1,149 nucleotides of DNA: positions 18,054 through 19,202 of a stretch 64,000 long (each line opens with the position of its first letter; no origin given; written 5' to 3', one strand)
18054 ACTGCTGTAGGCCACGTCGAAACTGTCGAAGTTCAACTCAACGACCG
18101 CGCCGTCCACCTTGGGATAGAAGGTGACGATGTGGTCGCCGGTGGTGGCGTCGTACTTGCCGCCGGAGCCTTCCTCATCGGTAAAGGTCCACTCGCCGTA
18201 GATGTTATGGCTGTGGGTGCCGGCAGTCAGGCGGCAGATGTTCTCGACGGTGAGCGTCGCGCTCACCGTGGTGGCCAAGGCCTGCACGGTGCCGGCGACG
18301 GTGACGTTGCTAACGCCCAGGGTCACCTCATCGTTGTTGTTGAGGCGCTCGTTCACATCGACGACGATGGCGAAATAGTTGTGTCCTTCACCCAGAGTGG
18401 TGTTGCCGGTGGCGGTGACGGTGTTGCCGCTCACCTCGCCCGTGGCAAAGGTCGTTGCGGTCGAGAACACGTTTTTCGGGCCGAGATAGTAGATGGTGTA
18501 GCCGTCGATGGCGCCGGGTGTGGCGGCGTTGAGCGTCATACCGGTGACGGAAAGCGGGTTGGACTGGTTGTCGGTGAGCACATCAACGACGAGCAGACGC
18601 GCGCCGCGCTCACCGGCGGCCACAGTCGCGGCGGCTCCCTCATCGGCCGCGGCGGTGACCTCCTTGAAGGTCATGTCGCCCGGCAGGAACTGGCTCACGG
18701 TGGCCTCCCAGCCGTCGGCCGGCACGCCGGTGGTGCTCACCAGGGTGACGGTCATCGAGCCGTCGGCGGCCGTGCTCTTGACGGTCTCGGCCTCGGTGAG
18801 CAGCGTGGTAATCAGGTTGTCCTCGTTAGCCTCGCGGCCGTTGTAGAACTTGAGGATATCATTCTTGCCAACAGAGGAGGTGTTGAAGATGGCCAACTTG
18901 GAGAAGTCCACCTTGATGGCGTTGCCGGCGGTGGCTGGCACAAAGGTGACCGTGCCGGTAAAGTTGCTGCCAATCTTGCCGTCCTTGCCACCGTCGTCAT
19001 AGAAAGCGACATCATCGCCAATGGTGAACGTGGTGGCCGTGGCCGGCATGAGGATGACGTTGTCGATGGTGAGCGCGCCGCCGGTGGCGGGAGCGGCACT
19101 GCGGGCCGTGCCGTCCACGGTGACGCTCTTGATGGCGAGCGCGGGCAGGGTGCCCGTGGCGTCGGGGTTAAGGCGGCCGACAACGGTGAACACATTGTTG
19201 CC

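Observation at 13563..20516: Giant 2146-aa T9SS-tailed multidomain protein with a BtuH-like module under its own cobalamin riboswitch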

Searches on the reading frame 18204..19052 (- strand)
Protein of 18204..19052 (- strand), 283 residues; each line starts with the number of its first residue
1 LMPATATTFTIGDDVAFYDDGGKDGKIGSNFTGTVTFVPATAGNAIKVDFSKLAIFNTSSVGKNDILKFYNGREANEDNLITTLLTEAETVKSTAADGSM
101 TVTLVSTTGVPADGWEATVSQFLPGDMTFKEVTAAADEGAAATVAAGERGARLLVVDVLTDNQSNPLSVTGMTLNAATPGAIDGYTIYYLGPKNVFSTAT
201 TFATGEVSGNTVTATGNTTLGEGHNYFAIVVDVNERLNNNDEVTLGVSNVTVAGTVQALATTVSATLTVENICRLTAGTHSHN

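Call 37: search_solved_structures(query=A2, max_evalue=1, show_alignments=2)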
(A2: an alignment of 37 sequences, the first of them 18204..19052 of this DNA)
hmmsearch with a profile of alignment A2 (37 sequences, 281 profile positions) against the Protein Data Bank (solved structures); distinct sequences matched with E-value up to 1: 5.
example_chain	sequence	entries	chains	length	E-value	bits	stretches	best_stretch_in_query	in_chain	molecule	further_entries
6myv_A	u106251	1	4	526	0.032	16.7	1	207-263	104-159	Sialidase26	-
6mrv_B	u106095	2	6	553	0.034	16.6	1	207-263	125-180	Sialidase26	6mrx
7qy9_A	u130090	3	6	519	0.081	15.4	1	202-266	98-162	BNR/Asp-box repeat protein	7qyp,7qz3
7qxo_A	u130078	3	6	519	0.081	15.4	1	202-266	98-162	BNR/Asp-box repeat protein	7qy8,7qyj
4q6k_A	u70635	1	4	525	0.23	13.9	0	206-258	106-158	BNR/Asp-box repeat protein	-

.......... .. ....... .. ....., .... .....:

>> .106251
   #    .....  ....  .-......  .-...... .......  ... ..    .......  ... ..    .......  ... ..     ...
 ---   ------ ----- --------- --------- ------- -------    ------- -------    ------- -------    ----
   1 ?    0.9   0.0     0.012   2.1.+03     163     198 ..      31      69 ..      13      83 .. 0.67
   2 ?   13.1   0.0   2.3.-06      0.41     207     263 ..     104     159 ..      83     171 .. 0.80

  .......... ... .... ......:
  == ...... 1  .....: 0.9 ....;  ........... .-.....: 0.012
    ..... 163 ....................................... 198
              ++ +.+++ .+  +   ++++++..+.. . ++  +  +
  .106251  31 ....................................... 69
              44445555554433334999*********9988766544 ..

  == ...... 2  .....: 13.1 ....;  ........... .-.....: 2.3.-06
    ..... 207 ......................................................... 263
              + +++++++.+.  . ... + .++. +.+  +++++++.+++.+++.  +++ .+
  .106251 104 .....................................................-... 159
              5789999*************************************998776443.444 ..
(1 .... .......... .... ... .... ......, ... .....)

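Call 42: predict_structure(alignment_id=A2)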
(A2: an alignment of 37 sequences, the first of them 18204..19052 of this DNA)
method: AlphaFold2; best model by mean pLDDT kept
length: 283 residues; sequences in the alignment: 37
mean_pLDDT: 92.0   pTM: 0.78
mean pLDDT of the five models: 92.0, 92.0, 91.0, 90.9, 89.3
residues with pLDDT >= 90: 215; 70-90: 57; 50-70: 11; < 50: 0
segments of 3 or more residues with pLDDT < 50: none
pLDDT, mean of each block of 10 residues (from residue 1): 96 96 88 96 95 77 81 94 85 94 85 91 93 94 93 97 92 97 98 96 97 97 96 94 97 95 93 74 68
secondary structure, 60 per line:
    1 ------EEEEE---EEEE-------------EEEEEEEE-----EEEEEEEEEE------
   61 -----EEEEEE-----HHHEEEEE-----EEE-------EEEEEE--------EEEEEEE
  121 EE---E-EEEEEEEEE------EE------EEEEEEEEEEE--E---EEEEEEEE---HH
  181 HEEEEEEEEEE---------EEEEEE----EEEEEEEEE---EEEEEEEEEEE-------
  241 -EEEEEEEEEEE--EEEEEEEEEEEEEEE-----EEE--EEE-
elements in order: E7-11 E15-18 E32-39 E45-54 E66-71 E80-84 E90-92 E100-105 E114-122 E128-136 E151-161 E168-175 E182-191 E201-206 E211-219 E223-233 E242-252 E255-269 E275-277 E280-282

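Call 45: fold_search(model_id=the predicted structure, library=pdb)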
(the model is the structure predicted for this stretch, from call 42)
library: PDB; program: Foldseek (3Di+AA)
matches with E <= 10: 1353; with E <= 0.001: 113
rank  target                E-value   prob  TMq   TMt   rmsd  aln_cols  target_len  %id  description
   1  8ivw_J                1.7e-08  1.00  0.37  0.27  10.8       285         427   13  Crystal structure of NRP2 in complex with aNRP2-10 Fab fragment (released 2023-07-12)
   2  2qqo_A                2.1e-08  1.00  0.39  0.28  13.8       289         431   11  Crystal Structure of the a2b1b2 Domains from Human Neuropilin-2 (released 2007-11-20)
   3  2qqo_B                4.0e-08  1.00  0.39  0.29  13.5       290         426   12  Crystal Structure of the a2b1b2 Domains from Human Neuropilin-2 (released 2007-11-20)
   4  8ivw_D                4.2e-08  1.00  0.37  0.28  13.7       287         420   12  Crystal structure of NRP2 in complex with aNRP2-10 Fab fragment (released 2023-07-12)
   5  2qqm_A                6.9e-08  1.00  0.41  0.29  13.5       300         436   11  Crystal Structure of the a2b1b2 Domains from Human Neuropilin-1 (released 2007-11-20)
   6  8ivw_A                6.9e-08  1.00  0.37  0.27  14.7       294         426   12  Crystal structure of NRP2 in complex with aNRP2-10 Fab fragment (released 2023-07-12)
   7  9en2_A                1.6e-07  1.00  0.38  0.43  12.7       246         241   11  Crystal structure of the metalloproteinase enhancer PCPE-1 complexed with nanobodies VHH-H4 and VHH-I5 (released 2024-07-03)
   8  8ziy_A                2.0e-07  1.00  0.34  0.17  13.3       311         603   12  trypsinogen-EP-E574A (released 2025-05-21)
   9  6fzv_D                2.7e-07  1.00  0.33  0.39  14.7       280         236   11  Crystal structure of the metalloproteinase enhancer PCPE-1 bound to the procollagen C propeptide trimer (short) (released 2018-07-04)
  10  8h3u_A                3.0e-07  1.00  0.36  0.20  11.8       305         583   13  Inhibitor-bound EP, polyA model (released 2022-11-23)
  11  7m0r_E                3.2e-07  1.00  0.36  0.23  13.7       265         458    9  Cryo-EM structure of the Sema3A/PlexinA4/Neuropilin 1 complex (released 2021-05-05)
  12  7t4s_F                4.1e-07  1.00  0.32  0.26  17.0       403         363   10  CryoEM structure of the HCMV Pentamer gH/gL/UL128/UL130/UL131A in complex with NRP2 and neutralizing fabs 8I21 and 13H (released 2022-03-23)
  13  8zi4_A                4.5e-07  1.00  0.30  0.16  15.8       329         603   13  Cryo-EM structure of wtEP-trypsinogen (released 2025-05-21)
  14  2qqk_A                4.7e-07  1.00  0.35  0.19  17.3       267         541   10  Neuropilin-2 a1a2b1b2 Domains in Complex with a Semaphorin-Blocking Fab (released 2007-11-20)
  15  2qql_A                5.2e-07  1.00  0.38  0.20  17.2       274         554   10  Neuropilin-2 a1a2b1b2 Domains in Complex with a Semaphorin-Blocking Fab (released 2007-11-20)
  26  6myv_C                1.9e-05  1.00  0.40  0.22   4.3       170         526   15  Sialidase26 co-crystallized with DANA-Gc (released 2019-10-02)
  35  4q6k_A                3.6e-05  1.00  0.39  0.22   4.1       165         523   17  Crystal structure of a putative neuraminidase (BACCAC_01090) from Bacteroides caccae ATCC 43185 at 1.90 A resolution ( (released 2014-10-01)
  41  4fj6_D                7.0e-05  1.00  0.39  0.22   4.4       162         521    9  Crystal structure of a glycoside hydrolase family 33, candidate sialidase (BDI_2946) from Parabacteroides distasonis A (released 2012-07-25)
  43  4fj6_B                7.3e-05  1.00  0.41  0.23   3.7       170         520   10  Crystal structure of a glycoside hydrolase family 33, candidate sialidase (BDI_2946) from Parabacteroides distasonis A (released 2012-07-25)
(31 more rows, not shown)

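Call 50: find_related_loci(query=A2, collection=genome_contigs, flank=9000)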
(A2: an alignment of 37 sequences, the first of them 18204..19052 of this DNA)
Query A2 (283 aa) in genome_contigs; peptide patterns used: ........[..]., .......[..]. (x = any residue, [..] = any of these).
138 stretches matched a pattern; 114 encode a relative of the query (tblastn E <= 1e-3); the best 80 are kept; 80 distinct loci.
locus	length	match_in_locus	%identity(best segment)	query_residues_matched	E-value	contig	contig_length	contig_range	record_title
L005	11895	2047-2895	93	1-283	1e-169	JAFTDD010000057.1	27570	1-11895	MAG: Muribaculaceae bacterium isolate RGIG3710 Goat_Rumen.Co__c1666854, whole genome shotgun sequence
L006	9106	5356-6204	66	1-282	3e-116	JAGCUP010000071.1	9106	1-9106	MAG: Muribaculaceae bacterium isolate RGIG10137 Yak_Rumen-4__c744242, whole genome shotgun sequence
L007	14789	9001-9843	66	1-282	2e-112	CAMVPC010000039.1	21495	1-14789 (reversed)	MAG TPA_asm: uncultured Prevotellaceae bacterium isolate SRR8387718_bin.67_metaWRAP_v1.3_MAG genome assembly, contig: ER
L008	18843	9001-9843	64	1-283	6e-111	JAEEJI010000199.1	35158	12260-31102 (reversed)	MAG: Muribaculaceae bacterium isolate Tb.RUG.166 k141_8659309_flag=0_multi=22.7249_len=35158, whole genome shotgun seque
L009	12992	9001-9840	65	1-282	2e-109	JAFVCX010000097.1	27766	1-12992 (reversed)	MAG: Muribaculaceae bacterium isolate RGIG5056 Roe_deer_Rumen.Co__c944320, whole genome shotgun sequence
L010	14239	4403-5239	63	1-282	8e-109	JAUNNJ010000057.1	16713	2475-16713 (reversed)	MAG: Bacteroidales bacterium isolate S32M_St_metabat_47 NODE_2175_length_16713_cov_12.874415, whole genome shotgun seque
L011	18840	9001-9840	61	1-282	1e-105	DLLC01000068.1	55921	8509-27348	MAG TPA_asm: Porphyromonadaceae bacterium UBA7572 UBA7572_contig_1447, whole genome shotgun sequence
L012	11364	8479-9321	61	1-283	1e-105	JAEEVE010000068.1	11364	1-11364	MAG: Muribaculaceae bacterium isolate Tb.RUG.446 NODE_25544_length_11364_cov_0.912076, whole genome shotgun sequence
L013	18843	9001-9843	60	1-283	2e-104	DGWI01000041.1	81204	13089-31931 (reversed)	MAG TPA_asm: Porphyromonadaceae bacterium UBA4262 UBA4262_contig_6357, whole genome shotgun sequence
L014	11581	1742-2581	60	1-282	3e-104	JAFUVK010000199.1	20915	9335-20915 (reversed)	MAG: Muribaculaceae bacterium isolate RGIG4861 Roe_deer_Rumen-1__c582068, whole genome shotgun sequence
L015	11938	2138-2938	65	17-283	3e-104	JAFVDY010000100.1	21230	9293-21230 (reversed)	MAG: Muribaculaceae bacterium isolate RGIG5083 Roe_deer_Rumen.Co__c872274, whole genome shotgun sequence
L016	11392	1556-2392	59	1-282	3e-104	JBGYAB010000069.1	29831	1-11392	MAG: Sodaliphilus sp. isolate Z2-25_MAG_14 Z2-25__114020, whole genome shotgun sequence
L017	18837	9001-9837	60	1-282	4e-102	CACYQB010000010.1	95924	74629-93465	MAG: uncultured Bacteroidales bacterium isolate RUG12169 genome assembly, contig: RUG12169_asm_10, whole genome shotgun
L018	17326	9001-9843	59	1-283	1e-102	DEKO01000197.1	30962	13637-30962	MAG TPA_asm: Porphyromonadaceae bacterium UBA2720 UBA2720_contig_12958, whole genome shotgun sequence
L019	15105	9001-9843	61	1-282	6e-102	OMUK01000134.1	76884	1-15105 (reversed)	uncultured Prevotellaceae bacterium isolate hRUG888 genome assembly, contig: NODE_112_length_76884_cov_32.005, whole gen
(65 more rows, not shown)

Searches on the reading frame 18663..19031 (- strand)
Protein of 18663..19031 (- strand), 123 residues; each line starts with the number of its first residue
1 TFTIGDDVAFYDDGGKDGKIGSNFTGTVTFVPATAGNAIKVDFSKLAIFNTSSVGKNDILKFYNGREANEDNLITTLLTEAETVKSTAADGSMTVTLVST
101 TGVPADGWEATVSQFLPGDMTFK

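Call 83: search_protein_families(library=pfam, alignment_id=A5, max_evalue=0.01)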
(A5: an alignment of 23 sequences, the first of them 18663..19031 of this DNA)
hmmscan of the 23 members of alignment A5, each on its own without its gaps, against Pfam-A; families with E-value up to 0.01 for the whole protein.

A. member 1, window:18663-19031:- (123 aa): 1 family
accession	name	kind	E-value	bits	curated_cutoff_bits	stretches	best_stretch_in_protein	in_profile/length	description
PF00431.26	CUB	-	0.00054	20.7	21.4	1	33-111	33-109/110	CUB domain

B. families by the number of members that match (of 23 scanned): 2 families
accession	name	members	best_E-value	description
PF00431.26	CUB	21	2e-06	CUB domain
PF10698.15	DUF2505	2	0.0011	Protein of unknown function (DUF2505)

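Call 87: search_protein_representatives(alignment_id=A5)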
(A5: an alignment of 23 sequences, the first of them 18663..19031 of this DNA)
Query: 23 sequences, 123 profile positions. Proteins with E-value up to 0.001 (for the whole library): 2095; up to 1e-10: 787; up to 1e-30: 241. The best 150 are listed.
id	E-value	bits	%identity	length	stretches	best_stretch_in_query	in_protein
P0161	1.3e-107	370.8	-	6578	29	9-115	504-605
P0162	3.8e-102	353.1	-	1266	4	1-123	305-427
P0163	9.2e-100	345.4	-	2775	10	9-118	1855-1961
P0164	2.3e-97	337.7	-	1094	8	9-122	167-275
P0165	4.0e-97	336.9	-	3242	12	9-113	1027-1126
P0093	9.4e-96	332.5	-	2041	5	2-123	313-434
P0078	1.3e-95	332.1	-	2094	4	1-122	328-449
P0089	7.7e-95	329.5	-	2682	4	1-121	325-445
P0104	2.1e-94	328.1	-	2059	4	1-123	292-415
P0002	1.6e-92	322.0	-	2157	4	1-123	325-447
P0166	3.1e-92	321.1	-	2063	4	1-123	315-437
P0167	1.2e-90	316.0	-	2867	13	8-121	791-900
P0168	2.6e-90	314.9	-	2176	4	1-122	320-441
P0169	1.2e-89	312.8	-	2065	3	1-122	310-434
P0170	1.3e-88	309.4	-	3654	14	9-119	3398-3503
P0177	9.9e-85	296.9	-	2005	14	8-117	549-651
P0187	3.4e-81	285.5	-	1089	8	9-121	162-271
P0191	1.9e-80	283.1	-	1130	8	9-121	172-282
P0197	2.5e-78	276.2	-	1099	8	8-118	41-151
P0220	9.6e-70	248.5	-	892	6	8-113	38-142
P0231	1.5e-66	238.2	-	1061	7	9-113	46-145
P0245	7.1e-64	229.5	-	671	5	8-122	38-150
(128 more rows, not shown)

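Call 88: search_protein_families(library=pfam, proteins=[P0164, P0187, P0191, P0197, P0220, P0245, P0231, P0177], max_evalue=0.001)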
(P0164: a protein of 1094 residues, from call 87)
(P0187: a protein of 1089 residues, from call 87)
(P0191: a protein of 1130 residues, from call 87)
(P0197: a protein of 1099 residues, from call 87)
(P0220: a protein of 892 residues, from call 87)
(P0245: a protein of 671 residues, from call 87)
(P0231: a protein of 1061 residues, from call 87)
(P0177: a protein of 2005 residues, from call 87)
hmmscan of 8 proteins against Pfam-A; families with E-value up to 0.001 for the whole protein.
P0164 (1094 aa): 2 families
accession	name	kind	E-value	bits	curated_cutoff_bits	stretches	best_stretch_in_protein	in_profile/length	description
PF00431.26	CUB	-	2.3e-48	163.5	21.4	3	904-992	21-110/110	CUB domain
PF18962.6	Por_Secre_tail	-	2.7e-10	40.8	27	1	1024-1092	1-74/75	Secretion system C-terminal sorting domain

P0187 (1089 aa): 2 families
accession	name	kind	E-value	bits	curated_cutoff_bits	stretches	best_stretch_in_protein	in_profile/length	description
PF00431.26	CUB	-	2e-43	147.6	21.4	3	415-503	19-109/110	CUB domain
PF18962.6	Por_Secre_tail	-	8.1e-12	45.7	27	1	1017-1088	1-75/75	Secretion system C-terminal sorting domain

P0191 (1130 aa): 3 families
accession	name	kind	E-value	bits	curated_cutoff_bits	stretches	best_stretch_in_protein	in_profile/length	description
PF00431.26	CUB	-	9.9e-40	135.7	21.4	1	59-147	20-108/110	CUB domain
PF18962.6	Por_Secre_tail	-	1.6e-11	44.7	27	1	1052-1127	2-74/75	Secretion system C-terminal sorting domain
PF13585.12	CHU_C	-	0.00027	21.4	27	0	1060-1123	18-79/86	CHU_C Type IX secretion signal domain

P0197 (1099 aa): 3 families
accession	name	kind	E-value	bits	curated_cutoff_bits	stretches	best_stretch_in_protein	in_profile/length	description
PF00431.26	CUB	-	2.9e-46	156.8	21.4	3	434-507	34-109/110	CUB domain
PF18962.6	Por_Secre_tail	-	1.5e-11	44.8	27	1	1025-1096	1-75/75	Secretion system C-terminal sorting domain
PF21769.2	vRNAP_dom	-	0.00015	22.6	27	0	700-724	26-50/145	Virion DNA-directed RNA polymerase domain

P0220 (892 aa): 5 families
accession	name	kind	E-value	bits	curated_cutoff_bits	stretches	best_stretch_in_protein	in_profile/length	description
PF00431.26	CUB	-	5.2e-38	130.2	21.4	5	176-265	21-108/110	CUB domain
PF20148.4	DUF6531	-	6.5e-16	58.9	24.1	1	800-874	2-74/74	Domain of unknown function (DUF6531)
PF23064.1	CUB_M02D8_5_5th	-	2.5e-09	37.6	27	0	694-730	32-66/112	M02D8_5-like, fifth CUB domain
PF02821.22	Staphylokinase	-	7e-06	26.9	25.1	0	692-736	2-47/131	Staphylokinase/Streptokinase family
PF02557.22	VanY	-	5.5e-05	23.4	25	0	73-107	29-63/132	D-alanyl-D-alanine carboxypeptidase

P0245 (671 aa): 1 family
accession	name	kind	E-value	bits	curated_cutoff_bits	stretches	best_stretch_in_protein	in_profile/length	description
PF00431.26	CUB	-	9.6e-33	113.2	21.4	3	404-504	8-108/110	CUB domain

P0231 (1061 aa): 3 families
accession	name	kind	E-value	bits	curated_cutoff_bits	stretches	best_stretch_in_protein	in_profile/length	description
PF00431.26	CUB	-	1.8e-28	99.5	21.4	0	419-506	20-109/110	CUB domain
PF08239.17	SH3_3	-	3e-06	27.7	27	0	333-349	3-19/54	Bacterial SH3 domain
PF18962.6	Por_Secre_tail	-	2e-05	25.2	27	1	983-1050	1-67/75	Secretion system C-terminal sorting domain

P0177 (2005 aa): 4 families
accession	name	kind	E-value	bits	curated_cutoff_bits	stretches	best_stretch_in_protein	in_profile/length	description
PF00431.26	CUB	-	1.8e-175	572.7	21.4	14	303-397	10-108/110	CUB domain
PF23062.1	CUB_M02D8_5_3rd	-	1.1e-19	70.8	32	0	1573-1663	26-111/114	M02D8_5-like, third CUB domain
PF23064.1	CUB_M02D8_5_5th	-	9.7e-12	45.4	27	0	323-361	28-64/112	M02D8_5-like, fifth CUB domain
PF23061.1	CUB_M02D8_5_2nd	-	0.00038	21.2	30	0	1438-1510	11-82/114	M02D8_5-like, second CUB domain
